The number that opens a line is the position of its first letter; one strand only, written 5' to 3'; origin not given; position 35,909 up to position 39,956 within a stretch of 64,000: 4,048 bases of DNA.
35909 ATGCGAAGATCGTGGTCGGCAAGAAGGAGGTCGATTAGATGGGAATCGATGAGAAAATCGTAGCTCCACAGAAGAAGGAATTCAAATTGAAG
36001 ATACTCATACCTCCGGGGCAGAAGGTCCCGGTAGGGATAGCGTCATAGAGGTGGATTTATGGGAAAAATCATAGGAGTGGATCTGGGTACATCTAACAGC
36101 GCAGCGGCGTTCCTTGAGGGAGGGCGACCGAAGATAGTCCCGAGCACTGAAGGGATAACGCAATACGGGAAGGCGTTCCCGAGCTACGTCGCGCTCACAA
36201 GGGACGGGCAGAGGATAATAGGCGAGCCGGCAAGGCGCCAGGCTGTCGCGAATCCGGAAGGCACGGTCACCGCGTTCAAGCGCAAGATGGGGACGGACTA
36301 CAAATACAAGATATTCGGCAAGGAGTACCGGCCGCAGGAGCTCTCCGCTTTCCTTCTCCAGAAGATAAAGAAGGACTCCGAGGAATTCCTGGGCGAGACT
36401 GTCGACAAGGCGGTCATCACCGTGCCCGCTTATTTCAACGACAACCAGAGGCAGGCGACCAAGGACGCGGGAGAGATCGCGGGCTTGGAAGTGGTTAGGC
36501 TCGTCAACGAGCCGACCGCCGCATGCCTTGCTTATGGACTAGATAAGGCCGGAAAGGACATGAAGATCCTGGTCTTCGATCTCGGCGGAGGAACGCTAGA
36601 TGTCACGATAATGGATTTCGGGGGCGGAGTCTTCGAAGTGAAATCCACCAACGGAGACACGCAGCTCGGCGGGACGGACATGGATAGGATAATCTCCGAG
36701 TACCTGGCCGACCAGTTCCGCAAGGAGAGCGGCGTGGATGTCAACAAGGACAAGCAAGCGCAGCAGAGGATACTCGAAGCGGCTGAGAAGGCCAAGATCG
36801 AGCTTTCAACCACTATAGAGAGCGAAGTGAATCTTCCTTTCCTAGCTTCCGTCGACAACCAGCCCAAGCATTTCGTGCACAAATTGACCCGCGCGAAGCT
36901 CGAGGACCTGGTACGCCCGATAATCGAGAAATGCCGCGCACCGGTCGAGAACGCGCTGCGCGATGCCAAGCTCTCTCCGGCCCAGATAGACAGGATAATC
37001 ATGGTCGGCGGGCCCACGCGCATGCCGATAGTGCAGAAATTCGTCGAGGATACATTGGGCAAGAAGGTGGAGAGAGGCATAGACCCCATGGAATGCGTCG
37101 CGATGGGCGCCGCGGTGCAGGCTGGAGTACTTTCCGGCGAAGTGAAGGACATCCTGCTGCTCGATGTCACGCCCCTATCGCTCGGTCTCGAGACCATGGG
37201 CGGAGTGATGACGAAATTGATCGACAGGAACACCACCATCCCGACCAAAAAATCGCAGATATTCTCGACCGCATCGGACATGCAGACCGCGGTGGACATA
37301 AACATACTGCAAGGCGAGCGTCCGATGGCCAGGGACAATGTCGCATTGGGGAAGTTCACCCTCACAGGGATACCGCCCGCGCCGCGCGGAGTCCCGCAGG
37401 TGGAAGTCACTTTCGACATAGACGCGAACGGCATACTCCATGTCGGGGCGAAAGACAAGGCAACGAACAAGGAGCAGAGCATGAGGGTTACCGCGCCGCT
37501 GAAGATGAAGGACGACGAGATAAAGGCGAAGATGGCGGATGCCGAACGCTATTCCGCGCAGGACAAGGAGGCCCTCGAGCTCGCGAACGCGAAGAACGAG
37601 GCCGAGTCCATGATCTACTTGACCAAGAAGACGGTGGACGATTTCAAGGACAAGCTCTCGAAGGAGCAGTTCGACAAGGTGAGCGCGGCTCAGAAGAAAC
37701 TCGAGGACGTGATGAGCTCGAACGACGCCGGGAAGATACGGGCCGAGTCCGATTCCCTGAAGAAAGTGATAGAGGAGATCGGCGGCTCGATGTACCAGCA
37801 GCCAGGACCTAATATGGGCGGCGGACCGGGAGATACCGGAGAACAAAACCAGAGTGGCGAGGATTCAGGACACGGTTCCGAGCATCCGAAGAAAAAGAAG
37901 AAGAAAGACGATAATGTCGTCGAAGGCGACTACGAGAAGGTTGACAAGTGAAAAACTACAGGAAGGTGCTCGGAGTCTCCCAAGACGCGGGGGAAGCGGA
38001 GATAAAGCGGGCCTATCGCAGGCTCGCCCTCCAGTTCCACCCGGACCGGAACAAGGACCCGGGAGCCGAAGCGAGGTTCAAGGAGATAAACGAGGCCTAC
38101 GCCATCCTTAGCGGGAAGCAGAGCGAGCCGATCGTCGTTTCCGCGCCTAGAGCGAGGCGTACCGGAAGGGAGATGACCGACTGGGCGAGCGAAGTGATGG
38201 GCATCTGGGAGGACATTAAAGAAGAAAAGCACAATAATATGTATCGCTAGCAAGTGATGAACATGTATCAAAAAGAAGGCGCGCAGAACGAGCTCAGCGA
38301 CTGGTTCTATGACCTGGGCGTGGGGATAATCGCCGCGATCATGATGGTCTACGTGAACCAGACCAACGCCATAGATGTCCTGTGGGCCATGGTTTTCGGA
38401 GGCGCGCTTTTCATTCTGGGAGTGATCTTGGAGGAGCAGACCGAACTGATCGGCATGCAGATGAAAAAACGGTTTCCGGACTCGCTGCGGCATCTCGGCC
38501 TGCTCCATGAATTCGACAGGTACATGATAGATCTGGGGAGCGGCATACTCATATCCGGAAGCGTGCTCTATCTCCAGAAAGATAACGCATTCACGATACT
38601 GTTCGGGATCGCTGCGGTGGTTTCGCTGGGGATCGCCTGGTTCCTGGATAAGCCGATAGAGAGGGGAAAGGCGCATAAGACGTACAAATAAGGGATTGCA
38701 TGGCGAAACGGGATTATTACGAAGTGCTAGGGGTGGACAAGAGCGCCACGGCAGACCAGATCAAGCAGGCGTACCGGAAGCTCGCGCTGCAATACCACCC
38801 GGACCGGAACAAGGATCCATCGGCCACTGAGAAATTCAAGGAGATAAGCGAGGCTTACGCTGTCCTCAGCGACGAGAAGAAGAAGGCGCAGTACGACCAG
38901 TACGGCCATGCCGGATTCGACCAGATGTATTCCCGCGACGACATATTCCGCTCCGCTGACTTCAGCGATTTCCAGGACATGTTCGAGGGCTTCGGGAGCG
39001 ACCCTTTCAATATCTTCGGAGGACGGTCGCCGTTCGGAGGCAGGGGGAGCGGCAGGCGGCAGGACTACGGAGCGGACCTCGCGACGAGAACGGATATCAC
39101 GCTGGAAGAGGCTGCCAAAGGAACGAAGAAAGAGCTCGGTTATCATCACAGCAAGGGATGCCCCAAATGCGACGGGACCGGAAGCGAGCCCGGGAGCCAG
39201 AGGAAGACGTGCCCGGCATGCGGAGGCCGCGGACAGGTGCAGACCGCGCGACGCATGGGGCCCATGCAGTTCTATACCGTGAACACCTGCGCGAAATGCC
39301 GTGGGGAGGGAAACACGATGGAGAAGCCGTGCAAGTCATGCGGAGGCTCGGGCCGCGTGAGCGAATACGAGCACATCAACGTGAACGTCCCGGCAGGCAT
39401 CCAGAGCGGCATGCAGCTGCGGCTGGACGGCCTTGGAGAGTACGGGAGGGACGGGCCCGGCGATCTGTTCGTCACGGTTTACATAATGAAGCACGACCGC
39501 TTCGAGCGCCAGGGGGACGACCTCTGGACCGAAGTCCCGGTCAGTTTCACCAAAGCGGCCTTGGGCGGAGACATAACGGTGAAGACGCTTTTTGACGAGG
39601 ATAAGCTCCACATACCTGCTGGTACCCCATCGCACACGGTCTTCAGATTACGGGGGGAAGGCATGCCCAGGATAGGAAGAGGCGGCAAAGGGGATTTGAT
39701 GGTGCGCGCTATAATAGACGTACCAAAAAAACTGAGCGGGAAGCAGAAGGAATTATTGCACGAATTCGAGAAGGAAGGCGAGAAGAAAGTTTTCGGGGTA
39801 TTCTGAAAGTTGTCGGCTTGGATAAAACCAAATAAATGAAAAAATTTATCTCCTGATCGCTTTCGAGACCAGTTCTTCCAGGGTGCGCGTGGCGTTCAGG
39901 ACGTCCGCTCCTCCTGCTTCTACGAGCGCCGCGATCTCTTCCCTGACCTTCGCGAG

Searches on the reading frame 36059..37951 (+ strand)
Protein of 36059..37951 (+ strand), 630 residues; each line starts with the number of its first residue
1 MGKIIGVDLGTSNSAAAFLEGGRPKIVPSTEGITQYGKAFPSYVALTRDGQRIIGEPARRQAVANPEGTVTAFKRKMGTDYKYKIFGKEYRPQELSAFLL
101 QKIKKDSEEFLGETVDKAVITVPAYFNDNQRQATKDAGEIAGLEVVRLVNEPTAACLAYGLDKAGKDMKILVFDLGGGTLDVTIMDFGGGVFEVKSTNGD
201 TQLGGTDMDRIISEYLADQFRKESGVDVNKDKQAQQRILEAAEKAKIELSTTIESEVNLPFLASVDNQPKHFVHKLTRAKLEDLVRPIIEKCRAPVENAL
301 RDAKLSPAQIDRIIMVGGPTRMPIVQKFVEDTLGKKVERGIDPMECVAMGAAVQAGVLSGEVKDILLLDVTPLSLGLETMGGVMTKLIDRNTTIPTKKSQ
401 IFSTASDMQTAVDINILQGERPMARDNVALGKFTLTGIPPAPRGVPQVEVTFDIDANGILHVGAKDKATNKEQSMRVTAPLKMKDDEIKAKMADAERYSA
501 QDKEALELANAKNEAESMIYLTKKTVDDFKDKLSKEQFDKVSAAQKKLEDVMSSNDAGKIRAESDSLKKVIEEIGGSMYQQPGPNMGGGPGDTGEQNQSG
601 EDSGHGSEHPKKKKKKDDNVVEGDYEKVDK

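Call 31: search_protein_families(library=pfam, proteins=[window:36059-37951:+], max_evalue=0.001)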
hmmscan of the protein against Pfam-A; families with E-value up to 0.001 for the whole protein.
window:36059-37951:+ (630 aa): 3 families
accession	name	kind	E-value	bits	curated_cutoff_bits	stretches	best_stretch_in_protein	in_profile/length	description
PF00012.26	HSP70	-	2.9e-216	719.7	20.6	2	84-580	102-599/599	Hsp70 protein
PF06723.19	MreB_Mbl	-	7.8e-19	68.1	27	1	101-352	79-316/327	MreB/Mbl protein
PF02782.22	FGGY_C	-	1.6e-06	28.5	27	1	266-357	104-196/198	FGGY family of carbohydrate kinases, C-terminal domain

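Call 33: find_related_loci(query=window:36059-37951:+, collection=genome_contigs, flank=1000)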
Query window:36059-37951:+ (630 aa) in genome_contigs; peptide patterns used: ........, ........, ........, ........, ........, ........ (x = any residue, [..] = any of these).
600 stretches matched a pattern (row limit reached: there are more); 428 encode a relative of the query (tblastn E <= 1e-3); the best 80 are kept; 80 distinct loci.
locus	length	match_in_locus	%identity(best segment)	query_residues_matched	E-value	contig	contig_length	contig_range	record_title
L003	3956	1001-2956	80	1-630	0e+0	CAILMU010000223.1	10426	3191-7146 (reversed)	uncultured Candidatus Micrarchaeota archaeon isolate AlinenSediments_bin-0775 genome assembly, contig: bin-0775:223/246,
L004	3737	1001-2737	87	1-579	0e+0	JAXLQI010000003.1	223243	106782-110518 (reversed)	MAG: Candidatus Micrarchaeia archaeon isolate STL-MIC1 C1.33.fa-3, whole genome shotgun sequence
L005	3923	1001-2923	81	1-629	0e+0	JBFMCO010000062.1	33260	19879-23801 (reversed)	MAG: Candidatus Micrarchaeota archaeon isolate MAG195 MAG195_62, whole genome shotgun sequence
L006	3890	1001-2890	81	1-629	0e+0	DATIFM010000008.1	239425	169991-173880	MAG TPA_asm: Candidatus Bilamarchaeum sp. isolate SMAG_U16395 k141_2124322, whole genome shotgun sequence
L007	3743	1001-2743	85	1-581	0e+0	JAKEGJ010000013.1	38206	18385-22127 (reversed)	MAG: Candidatus Micrarchaeota archaeon isolate PMV_4.13 PMV_4.13.k101_2423101, whole genome shotgun sequence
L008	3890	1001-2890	82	1-629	0e+0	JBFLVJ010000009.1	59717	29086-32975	MAG: Candidatus Micrarchaeota archaeon isolate MAG003 MAG003_9, whole genome shotgun sequence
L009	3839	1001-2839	76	1-628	0e+0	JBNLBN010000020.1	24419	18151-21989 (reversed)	MAG: Candidatus Micrarchaeia archaeon isolate C2.bin.27.permissive NODE_20_length_24419_cov_4.645058, whole genome shotg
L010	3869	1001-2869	76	1-629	0e+0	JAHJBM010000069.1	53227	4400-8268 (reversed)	MAG: Candidatus Micrarchaeota archaeon isolate Modern_marine.mb.254 Modern_marine.mb.254_k141_1769441, whole genome shot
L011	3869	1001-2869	74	1-629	0e+0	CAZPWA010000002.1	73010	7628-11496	MAG TPA_asm: Candidatus Micrarchaeota archaeon isolate SRP135725_co1_582 genome assembly, contig: NODE_237_length_73010_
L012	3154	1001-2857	71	1-629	0e+0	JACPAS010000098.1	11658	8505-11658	MAG: Candidatus Micrarchaeota archaeon isolate NC_groundwater_237_Ag_S-0.2um_36_6 S5_GD2017_2_S2_scaffold_4082, whole ge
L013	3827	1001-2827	71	1-625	0e+0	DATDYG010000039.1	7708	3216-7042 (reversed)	MAG TPA_asm: Candidatus Bilamarchaeaceae archaeon isolate SMAG_U8159 k141_295350, whole genome shotgun sequence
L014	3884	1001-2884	69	3-627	0e+0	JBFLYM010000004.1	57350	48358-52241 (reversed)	MAG: Candidatus Micrarchaeota archaeon isolate MAG085 MAG085_4, whole genome shotgun sequence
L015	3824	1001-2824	68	1-629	0e+0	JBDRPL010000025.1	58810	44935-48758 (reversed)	MAG: Candidatus Micrarchaeota archaeon isolate MEGAHIT-group-2.116 k141_990688, whole genome shotgun sequence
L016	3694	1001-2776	71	1-592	0e+0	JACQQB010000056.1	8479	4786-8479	MAG: Candidatus Micrarchaeota archaeon isolate NC_groundwater_1322_Ag_S-0.2um_40_33 S_p2_S4_coassembly_k141_1809700, who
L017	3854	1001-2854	69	3-627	0e+0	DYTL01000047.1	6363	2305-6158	MAG TPA_asm: Candidatus Micrarchaeota archaeon isolate DR5_33_55 Afr_mines_DR5_2386_length_6363_cov_26_322289, whole gen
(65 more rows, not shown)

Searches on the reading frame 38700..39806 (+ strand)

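Call 31: search_protein_families(library=pfam, proteins=[window:38700-39806:+], max_evalue=0.001)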
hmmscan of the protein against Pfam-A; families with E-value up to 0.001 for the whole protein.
window:38700-39806:+ (368 aa): 4 families
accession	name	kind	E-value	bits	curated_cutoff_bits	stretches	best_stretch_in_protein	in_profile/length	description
PF01556.23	DnaJ_C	-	5.9e-42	143.7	26.6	1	129-342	3-152/152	DnaJ C terminal domain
PF00226.36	DnaJ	-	1.3e-28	99.3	27.8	1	5-66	1-63/63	DnaJ domain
PF00684.25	DnaJ_CXXCXGXG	-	9.4e-16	58.3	32.7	1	154-218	1-65/65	DnaJ central domain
PF15777.11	Anti-TRAP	-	6.1e-05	23.4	32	1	153-184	12-46/59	Tryptophan RNA-binding attenuator protein inhibitory protein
